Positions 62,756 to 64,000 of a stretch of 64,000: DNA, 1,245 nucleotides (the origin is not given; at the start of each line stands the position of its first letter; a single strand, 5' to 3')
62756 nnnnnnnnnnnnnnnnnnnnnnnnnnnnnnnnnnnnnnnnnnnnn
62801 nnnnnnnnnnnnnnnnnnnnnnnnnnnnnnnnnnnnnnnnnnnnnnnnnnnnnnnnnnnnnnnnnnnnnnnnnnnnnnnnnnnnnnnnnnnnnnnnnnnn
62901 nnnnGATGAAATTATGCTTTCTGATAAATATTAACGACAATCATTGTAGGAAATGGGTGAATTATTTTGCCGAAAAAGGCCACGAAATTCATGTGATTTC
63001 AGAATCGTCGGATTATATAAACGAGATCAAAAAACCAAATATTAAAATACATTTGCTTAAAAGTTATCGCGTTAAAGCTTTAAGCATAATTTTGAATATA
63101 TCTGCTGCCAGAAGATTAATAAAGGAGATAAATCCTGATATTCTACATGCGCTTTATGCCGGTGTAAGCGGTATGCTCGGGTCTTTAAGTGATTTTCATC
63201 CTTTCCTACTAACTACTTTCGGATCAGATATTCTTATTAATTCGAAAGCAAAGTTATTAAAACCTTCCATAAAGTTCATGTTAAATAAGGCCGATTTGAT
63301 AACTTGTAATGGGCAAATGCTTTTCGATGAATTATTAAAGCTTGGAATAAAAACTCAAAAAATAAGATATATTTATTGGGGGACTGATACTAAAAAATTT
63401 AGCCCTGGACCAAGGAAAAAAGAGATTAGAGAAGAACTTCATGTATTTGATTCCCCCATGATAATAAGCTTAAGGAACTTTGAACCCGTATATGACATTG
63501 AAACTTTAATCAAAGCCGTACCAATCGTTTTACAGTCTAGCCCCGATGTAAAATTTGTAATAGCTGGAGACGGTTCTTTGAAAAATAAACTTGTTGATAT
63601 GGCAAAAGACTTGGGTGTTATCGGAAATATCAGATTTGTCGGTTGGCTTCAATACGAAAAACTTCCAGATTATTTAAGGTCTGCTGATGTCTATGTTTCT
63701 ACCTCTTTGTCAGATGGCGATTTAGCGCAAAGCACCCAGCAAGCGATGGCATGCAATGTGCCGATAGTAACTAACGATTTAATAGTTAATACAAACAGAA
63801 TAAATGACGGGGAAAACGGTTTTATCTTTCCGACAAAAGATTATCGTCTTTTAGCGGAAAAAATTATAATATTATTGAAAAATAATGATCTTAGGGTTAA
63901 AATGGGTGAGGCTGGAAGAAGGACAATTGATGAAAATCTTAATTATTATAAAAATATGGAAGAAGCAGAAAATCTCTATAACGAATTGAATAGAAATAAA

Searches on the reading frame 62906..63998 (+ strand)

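Call 57: search_protein_families(library=pfam, proteins=[window:62906-63998:+], max_evalue=0.001)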
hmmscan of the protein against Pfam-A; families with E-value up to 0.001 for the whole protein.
window:62906-63998:+ (364 aa): 6 families
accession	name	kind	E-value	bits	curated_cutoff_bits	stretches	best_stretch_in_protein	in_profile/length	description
PF00534.26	Glycos_transf_1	-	6.8e-34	117.3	26.4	1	172-339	4-171/172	Glycosyl transferases group 1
PF13477.12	Glyco_trans_4_2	-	2.9e-26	92.7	23.4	1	2-135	1-138/139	Glycosyl transferase 4-like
PF13692.12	Glyco_trans_1_4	-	2.3e-25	89.9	27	1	186-326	4-142/142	Glycosyl transferases group 1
PF13439.12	Glyco_transf_4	-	4.8e-15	56.4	28.5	1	12-163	6-169/170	Glycosyltransferase Family 4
PF13524.12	Glyco_trans_1_2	-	1.2e-09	38.7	25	1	210-354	10-142/144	Glycosyl transferase-like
PF13579.12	Glyco_trans_4_4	-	2.2e-05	25.3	29.7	1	14-157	7-156/158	Glycosyl transferase 4-like domain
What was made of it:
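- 62906..64000 (+): GT4 glycosyltransferase, running off the end of the window. It is the first gene of a longer sugar cluster. Pfam Glycos_transf_1 and Glyco_trans_4_2 (call 57).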
